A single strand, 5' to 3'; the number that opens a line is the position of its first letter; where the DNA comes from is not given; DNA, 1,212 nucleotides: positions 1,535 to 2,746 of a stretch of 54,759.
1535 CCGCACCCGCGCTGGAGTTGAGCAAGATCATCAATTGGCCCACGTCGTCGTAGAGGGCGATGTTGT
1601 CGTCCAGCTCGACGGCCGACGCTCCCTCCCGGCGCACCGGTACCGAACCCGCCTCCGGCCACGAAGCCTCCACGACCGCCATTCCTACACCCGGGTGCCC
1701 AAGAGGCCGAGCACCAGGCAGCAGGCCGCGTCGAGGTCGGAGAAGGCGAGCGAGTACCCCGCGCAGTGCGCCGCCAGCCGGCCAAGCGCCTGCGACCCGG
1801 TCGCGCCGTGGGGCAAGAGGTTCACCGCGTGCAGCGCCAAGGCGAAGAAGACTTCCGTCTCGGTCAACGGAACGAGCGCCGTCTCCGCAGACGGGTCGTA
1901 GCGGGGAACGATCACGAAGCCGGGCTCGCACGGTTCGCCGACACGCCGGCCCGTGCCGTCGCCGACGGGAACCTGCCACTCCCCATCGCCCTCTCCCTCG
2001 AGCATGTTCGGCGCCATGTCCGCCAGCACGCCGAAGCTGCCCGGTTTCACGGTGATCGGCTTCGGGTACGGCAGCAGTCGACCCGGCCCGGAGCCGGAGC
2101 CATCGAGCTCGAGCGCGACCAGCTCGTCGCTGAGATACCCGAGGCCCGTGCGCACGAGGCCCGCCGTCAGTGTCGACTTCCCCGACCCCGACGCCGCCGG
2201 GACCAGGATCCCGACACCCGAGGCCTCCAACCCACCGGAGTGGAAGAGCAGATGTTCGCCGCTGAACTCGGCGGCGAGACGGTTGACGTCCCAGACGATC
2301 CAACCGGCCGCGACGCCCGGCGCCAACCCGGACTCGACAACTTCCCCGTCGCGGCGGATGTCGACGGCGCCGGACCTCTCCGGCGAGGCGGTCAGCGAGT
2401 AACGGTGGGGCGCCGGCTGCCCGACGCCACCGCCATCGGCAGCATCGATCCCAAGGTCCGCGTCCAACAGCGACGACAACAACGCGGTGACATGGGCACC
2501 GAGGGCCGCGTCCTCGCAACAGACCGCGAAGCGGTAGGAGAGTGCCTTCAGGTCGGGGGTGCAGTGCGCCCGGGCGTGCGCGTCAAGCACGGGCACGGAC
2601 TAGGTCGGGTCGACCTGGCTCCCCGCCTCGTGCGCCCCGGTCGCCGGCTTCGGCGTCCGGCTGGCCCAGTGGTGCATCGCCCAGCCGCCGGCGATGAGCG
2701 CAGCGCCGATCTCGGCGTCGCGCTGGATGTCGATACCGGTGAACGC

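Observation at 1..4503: RiPP-style modification cassette (PqqD RRE + HprK-like kinase + NTP_transf_5, flanked by PhyH and GNAT) with no lasso cyclase and a surface-anchored mini-protein in the precursor position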

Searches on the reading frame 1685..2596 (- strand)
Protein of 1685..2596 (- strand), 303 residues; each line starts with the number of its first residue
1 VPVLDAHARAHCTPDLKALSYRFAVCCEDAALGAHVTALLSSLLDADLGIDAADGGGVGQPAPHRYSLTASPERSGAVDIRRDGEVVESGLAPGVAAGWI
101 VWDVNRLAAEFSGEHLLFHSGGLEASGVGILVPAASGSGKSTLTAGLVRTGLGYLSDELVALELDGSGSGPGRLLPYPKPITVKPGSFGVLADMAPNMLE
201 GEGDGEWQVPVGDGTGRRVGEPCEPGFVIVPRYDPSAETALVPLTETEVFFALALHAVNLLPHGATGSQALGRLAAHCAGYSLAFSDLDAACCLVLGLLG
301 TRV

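Call 3: search_protein_families(library=pfam, proteins=[window:1685-2596:-], max_evalue=0.01)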
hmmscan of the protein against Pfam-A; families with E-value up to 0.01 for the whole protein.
window:1685-2596:- (303 aa): 1 family
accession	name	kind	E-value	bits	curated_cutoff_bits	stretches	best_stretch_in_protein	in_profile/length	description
PF07475.17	Hpr_kinase_C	-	0.0024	17.9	33.3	1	118-163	9-54/171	HPr Serine kinase C-terminal domain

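Call 4: search_protein_families(library=ncbifam, proteins=[window:1685-2596:-], max_evalue=0.01)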
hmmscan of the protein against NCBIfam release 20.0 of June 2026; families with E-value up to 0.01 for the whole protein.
window:1685-2596:- (303 aa): 3 families
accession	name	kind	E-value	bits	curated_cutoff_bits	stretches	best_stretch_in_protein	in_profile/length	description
TIGR04352.1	HprK_rel_A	equivalog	9.1e-32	110.3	200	1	82-292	63-274/280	HprK-related kinase A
TIGR04355.1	HprK_rel_B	hypoth_equivalog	6.2e-06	25.6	200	1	112-168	141-197/351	HprK-related kinase B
TIGR00679.1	hpr-ser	equivalog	0.00075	18.8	240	1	114-162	130-178/300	HPr(Ser) kinase/phosphatase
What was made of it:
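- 1685..2596 (-): HprK-related P-loop kinase. Its GTG start lies 3 nt after the mini-protein stop codon. TIGR04352, E = 9e-32, 110 bits against a cutoff of 200 (call 4).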

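Call 7: find_encoding_contigs(protein=window:1685-2596:-, flank=10000, max_places=10)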
Protein window:1685-2596:- (303 aa): 1 contig read that carries it; 1 place shown.
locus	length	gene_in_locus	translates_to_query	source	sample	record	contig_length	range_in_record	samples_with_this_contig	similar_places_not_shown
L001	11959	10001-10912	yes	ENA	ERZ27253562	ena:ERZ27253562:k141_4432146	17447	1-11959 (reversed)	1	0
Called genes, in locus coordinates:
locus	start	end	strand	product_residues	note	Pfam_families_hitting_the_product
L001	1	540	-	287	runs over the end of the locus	PF00005:ABC_tran, PF13304:AAA_21 (faint), PF12399:BCA_ABC_TP_C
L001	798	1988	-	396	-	-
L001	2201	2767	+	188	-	PF05995:CDO_I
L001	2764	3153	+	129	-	PF00581:Rhodanese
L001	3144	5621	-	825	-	PF03706:LPG_synthase_TM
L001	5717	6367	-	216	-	PF11716:MDMPI_N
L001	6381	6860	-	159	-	PF08327:AHSA1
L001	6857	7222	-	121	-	PF01022:HTH_5, PF12802:MarR_2 (weak), PF12840:HTH_20, PF13412:HTH_24 (weak)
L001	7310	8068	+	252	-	PF11716:MDMPI_N, PF12867:DinB_2 (weak), PF07398:MDMPI_C (faint)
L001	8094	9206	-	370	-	PF14907:NTP_transf_5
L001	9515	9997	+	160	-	-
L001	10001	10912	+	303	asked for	-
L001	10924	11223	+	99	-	PF05402:PqqD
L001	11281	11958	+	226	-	?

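Call 8: find_homologous_proteins(query=window:1685-2596:-)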
Query window:1685-2596:- (303 aa): 387 proteins with E <= 0.001 among 8000 candidates; the best 120 are listed.
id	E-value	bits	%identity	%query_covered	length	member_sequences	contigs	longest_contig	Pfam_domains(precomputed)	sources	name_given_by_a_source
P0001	2.1e-196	670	100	100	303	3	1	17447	-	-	-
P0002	8.0e-156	536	80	100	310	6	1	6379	-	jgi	jgi:hypothetical protein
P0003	1.3e-154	532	80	100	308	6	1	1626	-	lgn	-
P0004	4.2e-154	531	80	100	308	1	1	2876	-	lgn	-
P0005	1.9e-152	525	81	100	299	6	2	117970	-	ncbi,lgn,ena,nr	ncbi:MAG TPA: hypothetical protein VMP41_06245 [Acidimicrobiales bacterium]|nr:hypothetical protein 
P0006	2.3e-152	525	80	100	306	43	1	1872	-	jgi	jgi:hypothetical protein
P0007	9.0e-152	523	79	100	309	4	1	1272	-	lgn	-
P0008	3.4e-151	521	80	99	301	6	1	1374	-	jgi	-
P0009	1.9e-150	519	79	100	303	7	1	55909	-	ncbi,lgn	ncbi:MAG TPA: hypothetical protein VGF51_18055 [Acidimicrobiales bacterium]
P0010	4.7e-149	514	78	100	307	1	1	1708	-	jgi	jgi:hypothetical protein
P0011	3.1e-148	511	80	97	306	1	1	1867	-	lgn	-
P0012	5.3e-148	511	76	100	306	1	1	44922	-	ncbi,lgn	-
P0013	6.5e-148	510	77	99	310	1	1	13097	-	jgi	jgi:hypothetical protein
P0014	1.3e-147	509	79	100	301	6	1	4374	-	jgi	jgi:hypothetical protein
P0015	2.4e-147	508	78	99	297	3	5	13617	-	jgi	jgi:hypothetical protein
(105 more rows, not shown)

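Call 10: find_related_loci(query=A1, collection=genome_contigs, flank=10000)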
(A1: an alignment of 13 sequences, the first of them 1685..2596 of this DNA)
Query A1 (303 aa) in genome_contigs; peptide patterns used: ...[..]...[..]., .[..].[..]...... (x = any residue, [..] = any of these).
148 stretches matched a pattern; 93 encode a relative of the query (tblastn E <= 1e-3); the best 80 are kept; 79 distinct loci.
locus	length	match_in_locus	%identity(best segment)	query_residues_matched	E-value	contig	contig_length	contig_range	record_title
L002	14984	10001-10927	78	1-303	2e-153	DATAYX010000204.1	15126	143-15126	MAG TPA_asm: Acidimicrobiales bacterium isolate SMAG_U5690 k141_828930, whole genome shotgun sequence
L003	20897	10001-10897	81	1-303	1e-153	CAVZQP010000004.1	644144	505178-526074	MAG: uncultured Acidimicrobiaceae bacterium isolate MFD05705.bin.1.43 genome assembly, contig: contig_17833, whole genom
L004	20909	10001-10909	78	1-300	2e-150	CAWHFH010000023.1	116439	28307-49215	MAG: uncultured Acidimicrobiaceae bacterium isolate MFD09603.bin.3.130 genome assembly, contig: contig_57838, whole geno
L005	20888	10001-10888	80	1-296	3e-148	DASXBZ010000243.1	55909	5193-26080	MAG TPA_asm: Acidimicrobiales bacterium isolate SMAG_U5047 k141_2870867, whole genome shotgun sequence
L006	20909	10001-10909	72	2-303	7e-132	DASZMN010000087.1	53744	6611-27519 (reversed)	MAG TPA_asm: Acidimicrobiales bacterium isolate SMAG_U5892 k141_5051778, whole genome shotgun sequence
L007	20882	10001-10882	72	9-303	2e-122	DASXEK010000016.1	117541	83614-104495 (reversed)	MAG TPA_asm: Acidimicrobiales bacterium isolate SMAG_U5110 k141_1011527, whole genome shotgun sequence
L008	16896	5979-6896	67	3-303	1e-118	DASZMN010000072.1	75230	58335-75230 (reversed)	MAG TPA_asm: Acidimicrobiales bacterium isolate SMAG_U5892 k141_2564419, whole genome shotgun sequence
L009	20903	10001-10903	65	12-303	2e-108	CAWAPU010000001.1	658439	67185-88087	MAG: uncultured Acidimicrobiaceae bacterium isolate MFD04434.bin.2.146 genome assembly, contig: contig_15505, whole geno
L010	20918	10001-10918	61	9-303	9e-103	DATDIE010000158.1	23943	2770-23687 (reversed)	MAG TPA_asm: Acidimicrobiales bacterium isolate SMAG_U296 k141_1058003, whole genome shotgun sequence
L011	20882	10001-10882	62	10-303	3e-102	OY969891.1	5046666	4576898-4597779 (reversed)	MAG: uncultured Acidimicrobiaceae bacterium isolate MFD09286.bin.1.140 genome assembly, chromosome: 1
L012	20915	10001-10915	60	3-302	1e-100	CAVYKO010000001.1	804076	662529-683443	MAG: uncultured Acidimicrobiaceae bacterium isolate MFD04967.bin.2.96 genome assembly, contig: contig_12679, whole genom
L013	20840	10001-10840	59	10-299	3e-98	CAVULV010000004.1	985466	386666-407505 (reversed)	MAG: uncultured Acidimicrobiaceae bacterium isolate MFD06435.bin.3.359 genome assembly, contig: contig_35946, whole geno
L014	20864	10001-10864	58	2-299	4e-97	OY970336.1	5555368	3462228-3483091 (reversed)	MAG: uncultured Acidimicrobiaceae bacterium isolate MFD05502.bin.2.18 genome assembly, chromosome: 1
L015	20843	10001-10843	57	11-299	2e-96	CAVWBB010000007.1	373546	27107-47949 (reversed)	MAG: uncultured Acidimicrobiaceae bacterium isolate MFD05502.bin.1.159 genome assembly, contig: contig_18787, whole geno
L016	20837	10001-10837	55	11-299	3e-95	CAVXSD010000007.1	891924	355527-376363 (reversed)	MAG: uncultured Acidimicrobiaceae bacterium isolate MFD01872.bin.1.220 genome assembly, contig: contig_51159, whole geno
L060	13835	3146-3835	33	66-298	3e-29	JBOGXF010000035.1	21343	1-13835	MAG: Actinomycetota bacterium isolate M3-S_metabat2.bin.234 k127_3696215, whole genome shotgun sequence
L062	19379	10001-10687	31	62-299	4e-23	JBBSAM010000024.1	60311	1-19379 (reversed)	MAG: Acidimicrobiia bacterium isolate La6_maxbin2.368 La6_maxbin2.368_K_1777983_L_60311_cov_71.9896, whole genome shotgu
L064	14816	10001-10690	30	66-303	7e-22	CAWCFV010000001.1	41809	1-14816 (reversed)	MAG: uncultured Actinomycetota bacterium isolate MFD01275.bin.1.13 genome assembly, contig: contig_34671, whole genome s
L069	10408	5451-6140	30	58-289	7e-14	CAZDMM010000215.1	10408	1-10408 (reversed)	MAG TPA_asm: uncultured Caldilineaceae bacterium isolate binchicken_co130_5 genome assembly, contig: NODE_4812_length_10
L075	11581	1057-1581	31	115-298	5e-11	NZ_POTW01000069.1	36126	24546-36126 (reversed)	Jiangella anatolica strain GTF31 NODE_69_length_36126_cov_28.4404, whole genome shotgun sequence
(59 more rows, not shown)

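Call 18: search_protein_families(library=pfam, proteins=[L005:12197-12691:+, L005:12714-13475:+, L005:13483-14337:+, L005:14592-15809:+, L005:16038-16937:+, L005:17022-18611:-, L005:18761-19390:+, L005:19415-20293:-, L005:20371-20886:+], max_evalue=0.001)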
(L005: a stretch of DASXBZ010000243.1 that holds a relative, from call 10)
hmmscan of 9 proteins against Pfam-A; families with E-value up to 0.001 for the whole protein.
L005:12197-12691:+ (164 aa): 3 families
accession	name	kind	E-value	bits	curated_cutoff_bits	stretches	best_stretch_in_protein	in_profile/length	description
PF00583.31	Acetyltransf_1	-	4.8e-11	43.4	20.7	1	41-137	21-116/116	Acetyltransferase (GNAT) family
PF13508.13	Acetyltransf_7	-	8.3e-10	39.4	27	1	64-139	14-84/84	Acetyltransferase (GNAT) domain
PF13673.13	Acetyltransf_10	-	9.7e-07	29.3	23.6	1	49-142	18-112/128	Acetyltransferase (GNAT) domain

L005:12714-13475:+ (253 aa): 2 families
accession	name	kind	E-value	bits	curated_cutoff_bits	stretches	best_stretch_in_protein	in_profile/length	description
PF00378.25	ECH_1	-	1.7e-42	145.9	27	1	12-252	4-250/251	Enoyl-CoA hydratase/isomerase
PF16113.10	ECH_2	-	1.6e-23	84.2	27.2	1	15-187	2-185/335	Enoyl-CoA hydratase/isomerase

L005:13483-14337:+ (284 aa): 1 family
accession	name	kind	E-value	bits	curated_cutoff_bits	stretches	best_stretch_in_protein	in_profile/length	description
PF05721.19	PhyH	-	1.2e-33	117.7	22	1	41-239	1-213/213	Phytanoyl-CoA dioxygenase (PhyH)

L005:14592-15809:+ (405 aa): 1 family
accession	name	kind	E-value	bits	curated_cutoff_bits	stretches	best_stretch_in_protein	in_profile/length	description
PF00067.27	p450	-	1.5e-23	83.8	22.8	1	213-373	237-429/462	Cytochrome P450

L005:16038-16937:+ (299 aa): 6 families
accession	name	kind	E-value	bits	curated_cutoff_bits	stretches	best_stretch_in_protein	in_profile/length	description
PF12697.13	Abhydrolase_6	-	9.7e-20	72.6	26.3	1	47-277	1-211/217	Alpha/beta hydrolase family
PF00561.26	Abhydrolase_1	-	3.2e-19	70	25.8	1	47-166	3-129/245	alpha/beta hydrolase fold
PF12146.15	Hydrolase_4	-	7.9e-16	58.5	27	1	45-153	5-118/239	Serine aminopeptidase, S33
PF00975.26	Thioesterase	-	9.1e-07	29.8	26.4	1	47-130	3-86/226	Thioesterase domain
PF07819.20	PGAP1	-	2.2e-05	24.8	24.3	1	113-148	94-132/233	PGAP1-like alpha/beta domain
PF00756.26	Esterase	-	2.5e-05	24.6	22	1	110-141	114-146/251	Putative esterase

L005:17022-18611:- (529 aa): 1 family
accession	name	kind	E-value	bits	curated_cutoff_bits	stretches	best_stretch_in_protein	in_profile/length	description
PF07690.21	MFS_1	-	3e-51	174.8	33.4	1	48-442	1-347/347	Major Facilitator Superfamily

L005:18761-19390:+ (209 aa): 2 families
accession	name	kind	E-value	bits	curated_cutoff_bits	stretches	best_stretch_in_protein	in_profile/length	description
PF21597.2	TetR_C_43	-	4.4e-23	81.9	27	1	103-205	1-105/105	Transcriptional regulator SbtR-like, C-terminal domain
PF00440.29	TetR_N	-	2.7e-14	53.1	24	1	38-83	1-47/47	Bacterial regulatory proteins, tetR family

L005:19415-20293:- (292 aa): 3 families
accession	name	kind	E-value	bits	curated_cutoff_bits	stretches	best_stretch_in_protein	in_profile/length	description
PF13561.12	adh_short_C2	-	3.5e-45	154.9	27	1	65-284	5-235/236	Enoyl-(Acyl carrier protein) reductase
PF00106.31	adh_short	-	2.2e-31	109.3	26.6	1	59-229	3-188/195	short chain dehydrogenase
PF08659.16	KR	-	4.5e-08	33.7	22.6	1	94-204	58-163/180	KR domain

L005:20371-20886:+ (172 aa): 9 families
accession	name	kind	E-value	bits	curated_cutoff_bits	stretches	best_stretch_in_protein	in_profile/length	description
PF13738.12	Pyr_redox_3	-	2.2e-11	44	30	1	16-159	2-149/305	Pyridine nucleotide-disulphide oxidoreductase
PF13450.12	NAD_binding_8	-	4.1e-10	40.2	21.9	1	16-69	1-53/68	NAD(P)-binding Rossmann-like domain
PF00743.25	FMO-like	-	6.2e-07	28.7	22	1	13-170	3-176/532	Flavin-binding monooxygenase-like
PF07992.20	Pyr_redox_2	-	2.8e-06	27.4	26.1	1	14-160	3-123/291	Pyridine nucleotide-disulphide oxidoreductase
PF13454.12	NAD_binding_9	-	3.7e-06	27.4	21.8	1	16-67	2-57/155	FAD-NAD(P)-binding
PF01593.30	Amino_oxidase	-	4e-05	23.5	19.8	1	22-94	2-60/443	Flavin containing amine oxidoreductase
PF01494.25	FAD_binding_3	-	0.00019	21.2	22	0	12-40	2-30/349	FAD binding domain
PF01266.30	DAO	-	0.00046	20.3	27.9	0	14-55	2-43/353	FAD dependent oxidoreductase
PF03486.20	HI0933_like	-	0.00097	19.1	50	0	14-48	3-36/244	HI0933-like protein Rossmann domain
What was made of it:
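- On Lasso peptide cluster (paeninodin / pseudomycoidin type): No such gene lies next to the module (calls 3, 7, 18).
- Checked: In the syntenic relative L005 (kinase 80% identical) the 8 kb beyond GNAT encode enoyl-CoA hydratase, a second PhyH, P450, an alpha/beta hydrolase, MFS, TetR, SDR and FMO (call 18).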

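Call 25: search_solved_structures(query=window:1685-2596:-, max_evalue=1)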
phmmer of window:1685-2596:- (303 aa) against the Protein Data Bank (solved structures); distinct sequences matched with E-value up to 1: 1.
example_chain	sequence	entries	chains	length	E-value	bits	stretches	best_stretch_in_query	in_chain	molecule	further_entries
5my5_A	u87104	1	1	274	0.4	13.3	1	182-244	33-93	ABC transporter periplasmic substrate-binding protein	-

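Call 39: find_related_loci(query=A3, collection=metagenome_contigs, flank=6000)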
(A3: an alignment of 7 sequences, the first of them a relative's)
Query A3 (324 aa) in metagenome_contigs; peptide patterns used: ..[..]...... (x = any residue, [..] = any of these).
476 stretches matched a pattern; 86 encode a relative of the query (tblastn E <= 1e-3); the best 80 are kept; 80 distinct loci.
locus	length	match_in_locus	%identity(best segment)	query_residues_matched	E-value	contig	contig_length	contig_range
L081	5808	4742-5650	48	18-322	6e-87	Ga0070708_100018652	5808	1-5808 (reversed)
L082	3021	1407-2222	42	42-321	3e-56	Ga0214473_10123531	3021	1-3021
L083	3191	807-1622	35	39-320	2e-49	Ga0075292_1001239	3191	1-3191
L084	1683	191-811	46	115-321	3e-49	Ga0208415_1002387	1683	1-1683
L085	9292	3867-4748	33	22-320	8e-41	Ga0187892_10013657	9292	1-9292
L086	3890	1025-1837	35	40-318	5e-38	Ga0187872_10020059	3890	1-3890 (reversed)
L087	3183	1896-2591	38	91-320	8e-37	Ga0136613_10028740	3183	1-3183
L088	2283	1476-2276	37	43-314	1e-36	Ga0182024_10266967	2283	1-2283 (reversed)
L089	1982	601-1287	35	91-314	3e-36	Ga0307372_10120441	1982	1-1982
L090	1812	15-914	32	16-321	9e-36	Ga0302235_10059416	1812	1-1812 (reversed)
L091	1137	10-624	37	120-321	8e-36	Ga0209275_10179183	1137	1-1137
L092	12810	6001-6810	34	40-317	3e-33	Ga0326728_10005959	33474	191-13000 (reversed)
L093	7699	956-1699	35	81-322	4e-32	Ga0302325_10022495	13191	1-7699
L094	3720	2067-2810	35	81-322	4e-32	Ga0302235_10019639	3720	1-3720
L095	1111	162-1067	30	17-324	7e-33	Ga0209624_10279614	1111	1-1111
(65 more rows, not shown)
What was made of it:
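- Tried and rejected: I repeated it with a subset (call 39).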

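Call 51: predict_structure(alignment_id=A4)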
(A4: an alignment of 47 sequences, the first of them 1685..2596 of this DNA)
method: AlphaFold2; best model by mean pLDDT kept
length: 303 residues; sequences in the alignment: 47
mean_pLDDT: 80.8   pTM: 0.78
mean pLDDT of the five models: 80.8, 79.0, 77.4, 76.8, 75.0
residues with pLDDT >= 90: 149; 70-90: 87; 50-70: 19; < 50: 48
segments of 3 or more residues with pLDDT < 50: 1-7, 54-57, 181-216
pLDDT, mean of each block of 10 residues (from residue 1): 46 86 92 86 72 50 89 95 96 88 85 89 93 93 88 86 84 79 41 35 39 51 95 96 98 95 92 97 96 95 66
secondary structure, 60 per line:
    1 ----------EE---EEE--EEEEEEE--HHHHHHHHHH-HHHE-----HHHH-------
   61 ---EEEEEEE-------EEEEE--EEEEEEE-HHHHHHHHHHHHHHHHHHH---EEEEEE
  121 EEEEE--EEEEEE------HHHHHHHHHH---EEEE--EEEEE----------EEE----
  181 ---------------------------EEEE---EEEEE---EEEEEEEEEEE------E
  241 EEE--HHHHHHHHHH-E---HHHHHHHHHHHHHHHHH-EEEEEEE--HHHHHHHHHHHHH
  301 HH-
elements in order: E16-18 E21-27 H30-39 H50-53 E64-70 E78-82 E85-91 H93-111 E115-125 E128-133 H140-149 E153-156 E159-163 E174-176 E208-211 E215-219 E223-233 E240-243 H246-255 H261-277 E279-285 H288-302

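Call 55: fold_search(model_id=the predicted structure, library=pdb)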
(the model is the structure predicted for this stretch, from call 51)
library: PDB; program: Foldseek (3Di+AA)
matches with E <= 10: 324; with E <= 0.001: 31
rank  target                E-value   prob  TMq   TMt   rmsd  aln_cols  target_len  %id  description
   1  1ii2_B                6.9e-06  1.00  0.42  0.28  10.8       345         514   13  Crystal Structure of Phosphoenolpyruvate Carboxykinase (PEPCK) from Trypanosoma cruzi (released 2001-11-21)
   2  2pc9_C                1.6e-05  1.00  0.48  0.31   8.8       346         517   15  Crystal Structure Of ATP-Dependent Phosphoenolpyruvate Carboxykinase From Thermus thermophilus HB8 (released 2007-10-02)
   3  1j3b_B                1.8e-05  1.00  0.48  0.31   9.0       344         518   16  Crystal structure of ATP-dependent phosphoenolpyruvate carboxykinase from Thermus thermophilus HB8 (released 2003-02-11)
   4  2pc9_A                2.2e-05  1.00  0.51  0.33   8.6       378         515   15  Crystal Structure Of ATP-Dependent Phosphoenolpyruvate Carboxykinase From Thermus thermophilus HB8 (released 2007-10-02)
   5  2pc9_D                2.2e-05  1.00  0.47  0.31   9.1       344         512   14  Crystal Structure Of ATP-Dependent Phosphoenolpyruvate Carboxykinase From Thermus thermophilus HB8 (released 2007-10-02)
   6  1xkv_B                2.4e-05  1.00  0.49  0.31   9.0       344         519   16  Crystal Structure Of ATP-Dependent Phosphoenolpyruvate Carboxykinase From Thermus thermophilus HB8 (released 2005-10-11)
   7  1ii2_A                3.4e-05  1.00  0.42  0.27  11.0       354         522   14  Crystal Structure of Phosphoenolpyruvate Carboxykinase (PEPCK) from Trypanosoma cruzi (released 2001-11-21)
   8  6asn                  3.8e-05  1.00  0.46  0.29  10.1       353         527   11  E. coli phosphoenolpyruvate carboxykinase K212I F216V mutant bound to methanesulfonate (released 2018-08-29)
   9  2pc9_B                4.8e-05  1.00  0.50  0.32   9.0       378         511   14  Crystal Structure Of ATP-Dependent Phosphoenolpyruvate Carboxykinase From Thermus thermophilus HB8 (released 2007-10-02)
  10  1xkv_A                7.7e-05  1.00  0.48  0.30   9.0       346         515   15  Crystal Structure Of ATP-Dependent Phosphoenolpyruvate Carboxykinase From Thermus thermophilus HB8 (released 2005-10-11)
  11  1j3b_A                9.2e-05  1.00  0.46  0.30   9.2       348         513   14  Crystal structure of ATP-dependent phosphoenolpyruvate carboxykinase from Thermus thermophilus HB8 (released 2003-02-11)
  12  1yvy_B                9.8e-05  1.00  0.40  0.26  12.3       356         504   11  Crystal structure of Anaerobiospirillum succiniciproducens phosphoenolpyruvate carboxykinase (released 2005-07-26)
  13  1oen                  1.3e-04  1.00  0.52  0.33   9.0       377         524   11  PHOSPHOENOLPYRUVATE CARBOXYKINASE (released 1996-11-08)
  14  6at3_A                1.6e-04  1.00  0.45  0.28   9.4       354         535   11  E. coli phosphoenolpyruvate carboxykinase Y207F mutant bound to thiosulfate and oxaloacetate (released 2018-08-29)
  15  1k3c                  1.8e-04  1.00  0.45  0.28   8.6       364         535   11  Phosphoenolpyruvate carboxykinase in complex with ADP, AlF3 and Pyruvate (released 2001-12-19)
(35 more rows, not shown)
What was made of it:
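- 1685..2596 (-): Foldseek matches ATP-dependent PEPCK (E = 7e-6) and then HprK/P (E = 3e-3) (calls 51, 55).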

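Call 61: search_solved_structures(query=A4, max_evalue=10)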
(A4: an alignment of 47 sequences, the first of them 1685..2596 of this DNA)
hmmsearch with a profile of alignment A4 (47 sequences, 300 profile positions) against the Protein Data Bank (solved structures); distinct sequences matched with E-value up to 10: 15.
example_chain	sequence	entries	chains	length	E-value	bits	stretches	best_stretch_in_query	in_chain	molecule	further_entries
1jb1_A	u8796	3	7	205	0.076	15.6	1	110-153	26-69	HPRK PROTEIN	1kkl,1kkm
2qmh_A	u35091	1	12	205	0.077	15.6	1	110-153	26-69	HPr kinase/phosphorylase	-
3tqf_A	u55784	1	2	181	0.097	15.2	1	108-156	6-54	Hpr(Ser) kinase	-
9y3v_K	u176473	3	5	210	0.26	13.8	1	123-177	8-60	Uridine kinase P10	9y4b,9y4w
1ko7_A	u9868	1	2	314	0.26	13.8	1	110-152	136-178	Hpr kinase/phosphatase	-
6c2u_A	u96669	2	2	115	0.58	12.7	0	121-136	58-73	phosphate-loop protein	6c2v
6hc6_A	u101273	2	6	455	0.59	12.6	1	112-148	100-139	Aminopeptidase YwaD | Aminopeptidase Y (Arg Lys Leu preference)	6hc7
2zts_A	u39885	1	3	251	0.8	12.2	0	174-228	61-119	Putative uncharacterized protein PH0186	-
3uie_A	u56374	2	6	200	0.85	12.1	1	114-140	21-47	Adenylyl-sulfate kinase 1, chloroplastic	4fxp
6pe0_F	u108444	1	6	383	0.98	11.9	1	105-140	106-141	Membrane-spanning ATPase-like protein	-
6pdw_B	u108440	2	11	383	1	11.9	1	105-140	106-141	Membrane-spanning ATPase-like protein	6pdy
6geb_A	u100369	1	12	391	1.1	11.8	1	121-141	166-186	DotB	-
5fl3_A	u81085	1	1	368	1.2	11.6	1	114-140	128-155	PILI RETRACTION PROTEIN PILT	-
6gaq_A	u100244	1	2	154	1.6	11.3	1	116-167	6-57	Flavodoxin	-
1knx_A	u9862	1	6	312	2.1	10.9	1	109-150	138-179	Probable HPr(Ser) kinase/phosphatase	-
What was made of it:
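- Tried and rejected: A kinase profile gave only marginal HprK hits (call 61).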
